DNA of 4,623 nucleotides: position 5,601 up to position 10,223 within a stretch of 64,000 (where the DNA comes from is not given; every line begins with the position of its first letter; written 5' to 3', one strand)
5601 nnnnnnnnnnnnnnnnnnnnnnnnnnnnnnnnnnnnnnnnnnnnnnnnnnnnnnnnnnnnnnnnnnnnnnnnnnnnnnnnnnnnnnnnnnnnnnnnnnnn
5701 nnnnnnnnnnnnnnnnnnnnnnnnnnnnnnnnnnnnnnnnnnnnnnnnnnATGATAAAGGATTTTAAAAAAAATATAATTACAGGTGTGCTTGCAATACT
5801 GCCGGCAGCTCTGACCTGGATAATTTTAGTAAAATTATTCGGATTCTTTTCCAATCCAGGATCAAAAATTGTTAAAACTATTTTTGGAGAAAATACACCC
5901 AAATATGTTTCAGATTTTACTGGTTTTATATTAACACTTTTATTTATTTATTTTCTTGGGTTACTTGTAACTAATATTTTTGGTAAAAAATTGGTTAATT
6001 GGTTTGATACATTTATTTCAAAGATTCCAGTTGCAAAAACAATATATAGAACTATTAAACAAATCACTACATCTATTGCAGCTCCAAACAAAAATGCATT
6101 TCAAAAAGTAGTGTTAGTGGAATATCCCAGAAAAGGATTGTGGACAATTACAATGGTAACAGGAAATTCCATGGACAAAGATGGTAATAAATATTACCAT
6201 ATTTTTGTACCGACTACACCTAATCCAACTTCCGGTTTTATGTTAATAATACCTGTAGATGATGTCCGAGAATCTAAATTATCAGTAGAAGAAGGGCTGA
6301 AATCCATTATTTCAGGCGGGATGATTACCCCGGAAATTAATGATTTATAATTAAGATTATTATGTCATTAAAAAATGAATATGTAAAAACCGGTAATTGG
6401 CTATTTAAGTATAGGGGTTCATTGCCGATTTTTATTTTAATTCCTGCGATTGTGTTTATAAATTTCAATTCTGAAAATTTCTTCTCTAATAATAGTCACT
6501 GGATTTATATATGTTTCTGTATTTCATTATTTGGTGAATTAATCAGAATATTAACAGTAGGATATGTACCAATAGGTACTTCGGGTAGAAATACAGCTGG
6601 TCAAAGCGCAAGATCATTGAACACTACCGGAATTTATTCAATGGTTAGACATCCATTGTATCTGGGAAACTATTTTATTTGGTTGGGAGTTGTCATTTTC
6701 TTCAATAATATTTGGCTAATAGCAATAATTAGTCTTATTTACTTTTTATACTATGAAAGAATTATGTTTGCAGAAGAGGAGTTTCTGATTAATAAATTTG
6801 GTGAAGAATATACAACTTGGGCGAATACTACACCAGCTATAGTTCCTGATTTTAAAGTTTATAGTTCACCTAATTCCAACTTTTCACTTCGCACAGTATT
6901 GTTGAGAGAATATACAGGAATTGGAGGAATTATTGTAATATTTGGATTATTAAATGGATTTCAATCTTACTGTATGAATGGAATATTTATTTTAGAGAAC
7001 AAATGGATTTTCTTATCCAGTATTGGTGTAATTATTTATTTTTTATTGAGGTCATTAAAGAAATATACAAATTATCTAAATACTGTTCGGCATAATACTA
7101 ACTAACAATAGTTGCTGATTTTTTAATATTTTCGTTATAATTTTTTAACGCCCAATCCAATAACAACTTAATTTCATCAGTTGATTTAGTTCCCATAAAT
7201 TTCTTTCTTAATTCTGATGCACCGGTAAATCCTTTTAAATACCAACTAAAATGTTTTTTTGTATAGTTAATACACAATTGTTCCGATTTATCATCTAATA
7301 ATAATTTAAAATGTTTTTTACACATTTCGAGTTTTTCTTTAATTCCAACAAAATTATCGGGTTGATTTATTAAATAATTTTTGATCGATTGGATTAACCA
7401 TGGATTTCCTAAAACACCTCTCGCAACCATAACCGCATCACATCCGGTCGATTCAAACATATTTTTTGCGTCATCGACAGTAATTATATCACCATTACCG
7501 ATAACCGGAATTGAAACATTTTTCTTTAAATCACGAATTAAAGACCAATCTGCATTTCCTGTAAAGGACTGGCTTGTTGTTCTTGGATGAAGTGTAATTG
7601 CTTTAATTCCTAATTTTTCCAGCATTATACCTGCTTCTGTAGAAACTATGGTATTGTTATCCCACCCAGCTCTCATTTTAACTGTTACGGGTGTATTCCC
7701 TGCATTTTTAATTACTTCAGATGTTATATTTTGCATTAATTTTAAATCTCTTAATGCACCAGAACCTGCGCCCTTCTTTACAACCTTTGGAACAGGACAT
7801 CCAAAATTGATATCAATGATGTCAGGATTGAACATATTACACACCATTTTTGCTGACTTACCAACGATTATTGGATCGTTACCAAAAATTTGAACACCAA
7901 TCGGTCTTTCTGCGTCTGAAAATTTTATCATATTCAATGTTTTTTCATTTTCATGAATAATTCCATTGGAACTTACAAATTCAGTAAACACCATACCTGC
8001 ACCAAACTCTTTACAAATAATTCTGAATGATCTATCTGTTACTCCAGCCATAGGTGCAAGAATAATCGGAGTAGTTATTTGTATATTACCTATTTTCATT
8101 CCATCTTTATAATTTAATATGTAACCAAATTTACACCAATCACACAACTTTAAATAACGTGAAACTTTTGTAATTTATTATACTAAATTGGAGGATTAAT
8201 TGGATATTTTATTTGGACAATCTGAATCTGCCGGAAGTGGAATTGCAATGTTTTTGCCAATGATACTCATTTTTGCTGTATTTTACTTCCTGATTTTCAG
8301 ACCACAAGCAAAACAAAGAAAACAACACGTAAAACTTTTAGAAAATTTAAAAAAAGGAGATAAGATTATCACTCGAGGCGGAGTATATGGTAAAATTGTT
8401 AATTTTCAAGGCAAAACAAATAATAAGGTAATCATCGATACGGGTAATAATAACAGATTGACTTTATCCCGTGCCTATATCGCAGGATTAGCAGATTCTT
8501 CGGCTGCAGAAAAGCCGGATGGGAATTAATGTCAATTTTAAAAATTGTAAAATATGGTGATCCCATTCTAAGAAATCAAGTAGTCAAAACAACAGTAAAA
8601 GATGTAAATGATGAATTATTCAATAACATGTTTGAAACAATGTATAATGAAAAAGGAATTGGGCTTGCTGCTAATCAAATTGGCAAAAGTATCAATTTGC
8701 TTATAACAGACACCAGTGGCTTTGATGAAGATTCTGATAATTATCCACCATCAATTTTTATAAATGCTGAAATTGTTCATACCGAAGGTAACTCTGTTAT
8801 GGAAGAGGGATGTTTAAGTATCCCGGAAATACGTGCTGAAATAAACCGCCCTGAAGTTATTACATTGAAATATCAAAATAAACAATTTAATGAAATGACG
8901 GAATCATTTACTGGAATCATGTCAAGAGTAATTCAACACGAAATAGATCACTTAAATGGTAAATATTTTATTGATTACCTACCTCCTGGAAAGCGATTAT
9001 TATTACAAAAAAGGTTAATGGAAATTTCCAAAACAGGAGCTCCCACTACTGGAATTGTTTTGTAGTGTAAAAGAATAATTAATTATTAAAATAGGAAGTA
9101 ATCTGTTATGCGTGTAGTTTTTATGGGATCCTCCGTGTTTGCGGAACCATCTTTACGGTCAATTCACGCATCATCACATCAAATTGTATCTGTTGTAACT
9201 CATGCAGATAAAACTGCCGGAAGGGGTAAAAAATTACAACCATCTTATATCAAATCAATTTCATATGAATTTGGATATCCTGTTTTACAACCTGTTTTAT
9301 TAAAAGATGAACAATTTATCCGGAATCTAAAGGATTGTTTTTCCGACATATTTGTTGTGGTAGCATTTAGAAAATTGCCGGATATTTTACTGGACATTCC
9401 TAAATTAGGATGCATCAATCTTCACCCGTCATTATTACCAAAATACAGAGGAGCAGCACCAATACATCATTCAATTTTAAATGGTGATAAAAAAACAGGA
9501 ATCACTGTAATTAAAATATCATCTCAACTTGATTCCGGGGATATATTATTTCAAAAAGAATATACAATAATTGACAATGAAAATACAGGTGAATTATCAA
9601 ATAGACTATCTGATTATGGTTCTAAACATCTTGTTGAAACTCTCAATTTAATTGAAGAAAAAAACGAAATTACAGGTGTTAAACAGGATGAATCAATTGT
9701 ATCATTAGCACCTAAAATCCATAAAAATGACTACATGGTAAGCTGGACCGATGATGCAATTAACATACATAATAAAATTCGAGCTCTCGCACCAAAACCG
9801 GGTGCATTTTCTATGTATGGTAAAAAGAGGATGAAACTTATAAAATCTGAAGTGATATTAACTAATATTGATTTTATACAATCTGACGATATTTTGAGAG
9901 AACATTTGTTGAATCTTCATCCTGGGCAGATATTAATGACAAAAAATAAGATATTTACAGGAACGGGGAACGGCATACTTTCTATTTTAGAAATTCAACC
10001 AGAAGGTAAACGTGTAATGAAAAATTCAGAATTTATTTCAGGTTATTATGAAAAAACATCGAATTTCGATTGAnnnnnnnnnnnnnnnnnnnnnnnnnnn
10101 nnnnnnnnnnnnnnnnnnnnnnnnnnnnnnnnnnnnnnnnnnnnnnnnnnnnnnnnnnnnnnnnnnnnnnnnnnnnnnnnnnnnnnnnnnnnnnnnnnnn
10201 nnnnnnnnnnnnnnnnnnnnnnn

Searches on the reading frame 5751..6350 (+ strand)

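Call 34: search_protein_families(library=pfam, proteins=[window:5751-6350:+], max_evalue=0.00001)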
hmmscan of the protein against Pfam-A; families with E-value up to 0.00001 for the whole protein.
window:5751-6350:+ (199 aa): 1 family
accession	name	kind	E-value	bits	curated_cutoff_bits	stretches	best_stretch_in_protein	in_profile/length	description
PF04367.18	DUF502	-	4.6e-34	116.9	23.8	1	60-161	1-107/107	Protein of unknown function (DUF502)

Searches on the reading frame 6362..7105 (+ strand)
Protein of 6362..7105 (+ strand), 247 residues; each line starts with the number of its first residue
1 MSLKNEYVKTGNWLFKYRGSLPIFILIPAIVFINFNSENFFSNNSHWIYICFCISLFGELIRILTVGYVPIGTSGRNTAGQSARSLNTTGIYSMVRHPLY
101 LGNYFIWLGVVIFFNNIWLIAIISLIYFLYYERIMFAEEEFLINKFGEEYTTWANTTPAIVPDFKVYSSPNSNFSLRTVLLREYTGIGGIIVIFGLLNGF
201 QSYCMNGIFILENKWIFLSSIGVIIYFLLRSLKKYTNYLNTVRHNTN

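Call 34: search_protein_families(library=pfam, proteins=[window:6362-7105:+], max_evalue=0.00001)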
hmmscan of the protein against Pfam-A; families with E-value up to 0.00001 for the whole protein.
window:6362-7105:+ (247 aa): 3 families
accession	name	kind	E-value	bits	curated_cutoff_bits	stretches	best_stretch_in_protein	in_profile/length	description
PF04191.18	PEMT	-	7.8e-11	42.8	25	1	80-148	36-104/105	Phospholipid methyltransferase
PF04140.19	ICMT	-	3.4e-08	34.2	24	1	82-142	31-93/95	Isoprenylcysteine carboxyl methyltransferase (ICMT) family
PF06966.17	DUF1295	-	4.9e-06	26.6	20.4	1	84-156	153-234/235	Protein of unknown function (DUF1295)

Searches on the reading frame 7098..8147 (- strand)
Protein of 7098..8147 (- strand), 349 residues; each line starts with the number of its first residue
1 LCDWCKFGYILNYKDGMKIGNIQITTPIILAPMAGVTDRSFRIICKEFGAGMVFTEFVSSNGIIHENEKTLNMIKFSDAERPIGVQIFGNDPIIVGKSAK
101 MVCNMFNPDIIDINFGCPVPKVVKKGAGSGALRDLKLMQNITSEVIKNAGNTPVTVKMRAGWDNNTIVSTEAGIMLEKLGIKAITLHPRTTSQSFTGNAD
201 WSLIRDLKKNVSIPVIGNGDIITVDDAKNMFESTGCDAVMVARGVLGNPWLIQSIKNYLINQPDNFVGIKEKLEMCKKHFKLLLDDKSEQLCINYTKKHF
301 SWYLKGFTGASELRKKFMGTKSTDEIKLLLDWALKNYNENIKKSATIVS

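Call 34: search_protein_families(library=pfam, proteins=[window:7098-8147:-], max_evalue=0.00001)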
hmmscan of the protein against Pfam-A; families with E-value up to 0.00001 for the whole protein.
window:7098-8147:- (349 aa): 1 family
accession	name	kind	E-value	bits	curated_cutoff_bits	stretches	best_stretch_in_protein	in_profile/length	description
PF01207.24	Dus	-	1.3e-83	281.1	20.4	1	29-331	1-303/311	Dihydrouridine synthase (Dus)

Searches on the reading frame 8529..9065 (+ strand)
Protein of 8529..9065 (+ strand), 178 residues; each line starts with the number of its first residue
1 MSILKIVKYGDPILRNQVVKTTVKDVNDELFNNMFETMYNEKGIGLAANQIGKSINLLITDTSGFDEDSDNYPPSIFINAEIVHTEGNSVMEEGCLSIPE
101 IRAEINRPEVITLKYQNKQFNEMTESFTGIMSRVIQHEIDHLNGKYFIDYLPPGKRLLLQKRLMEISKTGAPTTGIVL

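Call 34: search_protein_families(library=pfam, proteins=[window:8529-9065:+], max_evalue=0.00001)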
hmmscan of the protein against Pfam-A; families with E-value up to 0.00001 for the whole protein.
window:8529-9065:+ (178 aa): 1 family
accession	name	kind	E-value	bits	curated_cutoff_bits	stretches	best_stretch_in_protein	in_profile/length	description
PF01327.26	Pep_deformylase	-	3.5e-46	157.1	22.8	1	3-155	1-154/156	Polypeptide deformylase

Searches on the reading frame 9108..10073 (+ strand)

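Call 34: search_protein_families(library=pfam, proteins=[window:9108-10073:+], max_evalue=0.00001)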
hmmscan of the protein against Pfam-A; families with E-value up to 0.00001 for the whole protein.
window:9108-10073:+ (321 aa): 2 families
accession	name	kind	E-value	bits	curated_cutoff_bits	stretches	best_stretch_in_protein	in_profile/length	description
PF00551.24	Formyl_trans_N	-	3.7e-37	128.3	26.1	1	1-179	1-181/181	Formyl transferase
PF02911.23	Formyl_trans_C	-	2.3e-23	82.7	21.1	1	203-313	1-99/100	Formyl transferase, C-terminal domain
